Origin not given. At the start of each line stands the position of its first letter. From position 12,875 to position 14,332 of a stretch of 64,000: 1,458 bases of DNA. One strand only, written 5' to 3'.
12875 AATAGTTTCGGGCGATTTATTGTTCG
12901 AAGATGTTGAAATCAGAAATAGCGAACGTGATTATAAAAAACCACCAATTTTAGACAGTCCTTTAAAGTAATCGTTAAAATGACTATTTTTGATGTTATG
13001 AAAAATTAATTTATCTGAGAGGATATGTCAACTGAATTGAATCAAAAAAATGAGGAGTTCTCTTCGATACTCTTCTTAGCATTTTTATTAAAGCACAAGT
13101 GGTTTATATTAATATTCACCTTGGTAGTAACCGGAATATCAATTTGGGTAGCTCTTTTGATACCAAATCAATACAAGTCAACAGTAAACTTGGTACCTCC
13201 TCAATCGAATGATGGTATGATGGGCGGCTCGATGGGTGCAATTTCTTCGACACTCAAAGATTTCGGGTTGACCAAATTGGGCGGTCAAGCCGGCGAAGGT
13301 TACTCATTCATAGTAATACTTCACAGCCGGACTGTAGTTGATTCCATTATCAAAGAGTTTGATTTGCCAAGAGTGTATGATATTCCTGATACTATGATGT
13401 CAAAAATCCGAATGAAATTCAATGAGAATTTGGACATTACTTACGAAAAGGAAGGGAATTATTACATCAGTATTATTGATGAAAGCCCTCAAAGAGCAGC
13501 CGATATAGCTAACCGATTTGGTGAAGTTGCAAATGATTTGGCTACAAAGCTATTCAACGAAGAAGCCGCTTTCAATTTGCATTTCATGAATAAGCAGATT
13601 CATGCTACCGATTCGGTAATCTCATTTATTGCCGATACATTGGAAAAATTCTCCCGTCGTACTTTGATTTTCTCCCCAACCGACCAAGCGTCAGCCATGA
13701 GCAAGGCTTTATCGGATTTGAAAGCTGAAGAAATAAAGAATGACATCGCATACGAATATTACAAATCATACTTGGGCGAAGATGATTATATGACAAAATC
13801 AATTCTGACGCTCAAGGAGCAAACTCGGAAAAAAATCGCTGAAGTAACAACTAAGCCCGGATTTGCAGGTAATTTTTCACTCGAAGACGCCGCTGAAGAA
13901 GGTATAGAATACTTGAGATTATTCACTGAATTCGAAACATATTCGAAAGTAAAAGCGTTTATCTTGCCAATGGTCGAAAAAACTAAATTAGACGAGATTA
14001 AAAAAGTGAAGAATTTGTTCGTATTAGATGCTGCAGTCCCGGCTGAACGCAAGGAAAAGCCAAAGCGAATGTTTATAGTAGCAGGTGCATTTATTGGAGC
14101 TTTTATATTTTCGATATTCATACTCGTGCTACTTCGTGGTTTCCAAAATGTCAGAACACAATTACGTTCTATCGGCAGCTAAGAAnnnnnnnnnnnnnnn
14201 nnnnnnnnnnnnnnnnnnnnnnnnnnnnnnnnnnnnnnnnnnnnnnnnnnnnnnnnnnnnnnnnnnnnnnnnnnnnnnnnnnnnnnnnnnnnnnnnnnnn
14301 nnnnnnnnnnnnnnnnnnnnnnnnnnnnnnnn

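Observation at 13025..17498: Wzz - Wzy_C(O-antigen-ligase family) - PBP2 linkage with translational coupling, no rodA/mreCD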

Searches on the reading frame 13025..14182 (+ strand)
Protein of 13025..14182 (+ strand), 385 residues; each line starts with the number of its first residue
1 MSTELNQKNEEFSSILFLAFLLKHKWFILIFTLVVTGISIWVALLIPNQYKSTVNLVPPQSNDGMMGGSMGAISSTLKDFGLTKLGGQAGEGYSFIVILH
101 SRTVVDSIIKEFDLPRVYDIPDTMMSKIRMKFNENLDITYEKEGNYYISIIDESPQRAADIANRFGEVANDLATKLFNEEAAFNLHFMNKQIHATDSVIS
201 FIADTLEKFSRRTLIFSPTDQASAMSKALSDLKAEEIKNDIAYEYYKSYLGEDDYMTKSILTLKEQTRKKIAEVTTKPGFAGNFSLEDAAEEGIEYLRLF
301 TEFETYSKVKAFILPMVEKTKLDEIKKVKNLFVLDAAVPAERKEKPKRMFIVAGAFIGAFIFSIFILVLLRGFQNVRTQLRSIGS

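Call 3: search_protein_families(library=pfam, proteins=[window:13025-14182:+], max_evalue=0.01)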
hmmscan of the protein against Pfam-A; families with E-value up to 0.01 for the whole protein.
window:13025-14182:+ (385 aa): 2 families
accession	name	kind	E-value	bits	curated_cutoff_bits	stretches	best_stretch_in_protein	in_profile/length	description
PF02706.20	Wzz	-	1.6e-08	35.1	25.5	1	20-111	11-90/91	Chain length determinant protein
PF13807.11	GNVR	-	3.4e-05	24.1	27.7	1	297-370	7-79/82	G-rich domain on putative tyrosine kinase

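Call 4: search_protein_families(library=ncbifam, proteins=[window:13025-14182:+], max_evalue=0.01)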
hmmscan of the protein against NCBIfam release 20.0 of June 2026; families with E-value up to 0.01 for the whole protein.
window:13025-14182:+ (385 aa): 6 families
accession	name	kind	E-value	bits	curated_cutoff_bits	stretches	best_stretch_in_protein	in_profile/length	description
TIGR01010.1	BexC_CtrB_KpsE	subfamily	7e-09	35.2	437.5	1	134-369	120-354/362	polysaccharide export inner-membrane protein, BexC/CtrB/KpsE family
TIGR03007.1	pepcterm_ChnLen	equivalog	3.7e-08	32.1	278.85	1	99-239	77-220/498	XrtA system polysaccharide chain length determinant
TIGR01006.1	polys_exp_MPA1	subfamily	6.4e-07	29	296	0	317-368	143-195/226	CspC family polysaccharide chain length determinant protein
TIGR03017.1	EpsF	equivalog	8.1e-05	21.5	422.75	0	17-217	6-205/444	chain length determinant protein EpsF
NF008568.0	PRK11519.1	equivalog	0.0018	16.5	1068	1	294-373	370-448/720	tyrosine-protein kinase Wzc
NF007699.1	PRK10381.1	equivalog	0.0026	16.7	300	0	6-62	21-77/368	LPS O-antigen length regulator Wzz(fepE)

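Call 31: search_solved_structures(query=window:13025-14179:+, max_evalue=10)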
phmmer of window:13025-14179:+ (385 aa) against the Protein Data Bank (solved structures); distinct sequences matched with E-value up to 10: 11.
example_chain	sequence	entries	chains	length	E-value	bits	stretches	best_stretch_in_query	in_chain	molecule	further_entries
8tsh_E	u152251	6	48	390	2.6e-05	26.6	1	202-369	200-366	Capsular biosynthesis protein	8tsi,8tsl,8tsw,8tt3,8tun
7nhr_A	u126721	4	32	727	0.084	15.1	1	144-383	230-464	Putative transmembrane protein Wzc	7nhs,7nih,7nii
9i2q_D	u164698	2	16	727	0.084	15.1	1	144-383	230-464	Putative transmembrane protein Wzc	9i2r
9exq_D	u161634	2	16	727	0.084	15.1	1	144-383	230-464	Putative transmembrane protein Wzc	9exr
7ni2_A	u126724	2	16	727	0.084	15.1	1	144-383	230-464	Tyrosine-protein kinase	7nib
9exo_H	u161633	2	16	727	0.084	15.1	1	144-383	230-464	Putative transmembrane protein Wzc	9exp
9xgv_A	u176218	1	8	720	0.16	14.2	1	294-375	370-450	Tyrosine-protein kinase wzc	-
9r62_I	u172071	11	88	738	0.17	14.1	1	294-375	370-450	Tyrosine-protein kinase wzc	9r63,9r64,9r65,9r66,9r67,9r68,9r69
4fe9_A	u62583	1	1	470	0.65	12.2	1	58-125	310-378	Outer membrane protein SusF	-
7zhj_f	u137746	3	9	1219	0.67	12.1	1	119-191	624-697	Pore-forming tail tip protein pb2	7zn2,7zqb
7zqp_j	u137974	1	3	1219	1.5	11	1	119-191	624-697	Probable tape measure protein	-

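Call 88: predict_structure(protein=window:13025-14179:+)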
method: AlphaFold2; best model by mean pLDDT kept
length: 385 residues; sequences in the alignment: 1
mean_pLDDT: 46.6   pTM: 0.26
mean pLDDT of the five models: 46.6, 44.2, 43.3, 42.1, 40.0
residues with pLDDT >= 90: 0; 70-90: 54; 50-70: 88; < 50: 243
segments of 3 or more residues with pLDDT < 50: 47-107, 112-163, 172-174, 176-226, 278-349
pLDDT, mean of each block of 10 residues (from residue 1): 68 71 71 73 53 29 30 28 27 39 49 41 27 36 42 46 50 45 32 31 33 31 48 60 62 65 70 59 36 36 31 29 36 28 43 67 75 70 56
secondary structure, 60 per line:
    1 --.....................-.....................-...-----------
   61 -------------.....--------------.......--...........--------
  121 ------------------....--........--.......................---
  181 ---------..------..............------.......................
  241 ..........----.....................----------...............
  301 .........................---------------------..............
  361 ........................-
elements in order: H3-23 H25-45 H74-78 E93-99 H102-112 E139-142 E145-152 H155-177 H198-211 H218-250 H255-275 H286-325 H347-384

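Call 90: search_solved_structures(query=A4, max_evalue=1)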
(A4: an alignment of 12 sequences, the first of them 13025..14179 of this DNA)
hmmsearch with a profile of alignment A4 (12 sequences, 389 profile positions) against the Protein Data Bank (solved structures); distinct sequences matched with E-value up to 1: 16.
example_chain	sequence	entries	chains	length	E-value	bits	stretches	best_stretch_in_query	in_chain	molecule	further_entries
8tsh_E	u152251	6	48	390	1.2e-16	63.6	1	144-360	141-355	Capsular biosynthesis protein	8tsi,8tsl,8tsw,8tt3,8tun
9xgv_A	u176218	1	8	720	8.6e-15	57.5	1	125-372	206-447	Tyrosine-protein kinase wzc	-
9r62_I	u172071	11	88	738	9.2e-15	57.4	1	125-372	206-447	Tyrosine-protein kinase wzc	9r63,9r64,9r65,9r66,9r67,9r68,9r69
9i2q_D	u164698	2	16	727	1.2e-13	53.7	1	144-375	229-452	Putative transmembrane protein Wzc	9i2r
7nhr_A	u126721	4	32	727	1.2e-13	53.7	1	144-375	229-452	Putative transmembrane protein Wzc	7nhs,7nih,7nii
9exo_H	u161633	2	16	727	1.2e-13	53.7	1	144-375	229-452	Putative transmembrane protein Wzc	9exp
9exq_D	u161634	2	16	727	1.2e-13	53.7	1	144-375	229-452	Putative transmembrane protein Wzc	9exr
7ni2_A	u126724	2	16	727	1.2e-13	53.7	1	144-375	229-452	Tyrosine-protein kinase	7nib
26gs_A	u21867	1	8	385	1.3e-08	37.2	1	123-353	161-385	Tyrosine-protein kinase wzc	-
9ski_A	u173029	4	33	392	0.00027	22.9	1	10-63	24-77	Ferric enterobactin transport protein FepE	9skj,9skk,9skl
6rbg_A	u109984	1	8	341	0.012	17.5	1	7-64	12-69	Chain length determinant protein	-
5bqm_A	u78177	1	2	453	0.29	12.9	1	127-208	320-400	Botulinum neurotoxin type D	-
2fpq_A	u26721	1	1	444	0.3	12.9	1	127-208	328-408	BOTULINUM NEUROTOXIN D LIGHT CHAIN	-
6a1k_A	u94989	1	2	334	0.45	12.3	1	268-323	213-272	Phosphate acyltransferase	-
1vi1_A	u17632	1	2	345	0.45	12.3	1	268-323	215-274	Fatty acid/phospholipid synthesis protein plsX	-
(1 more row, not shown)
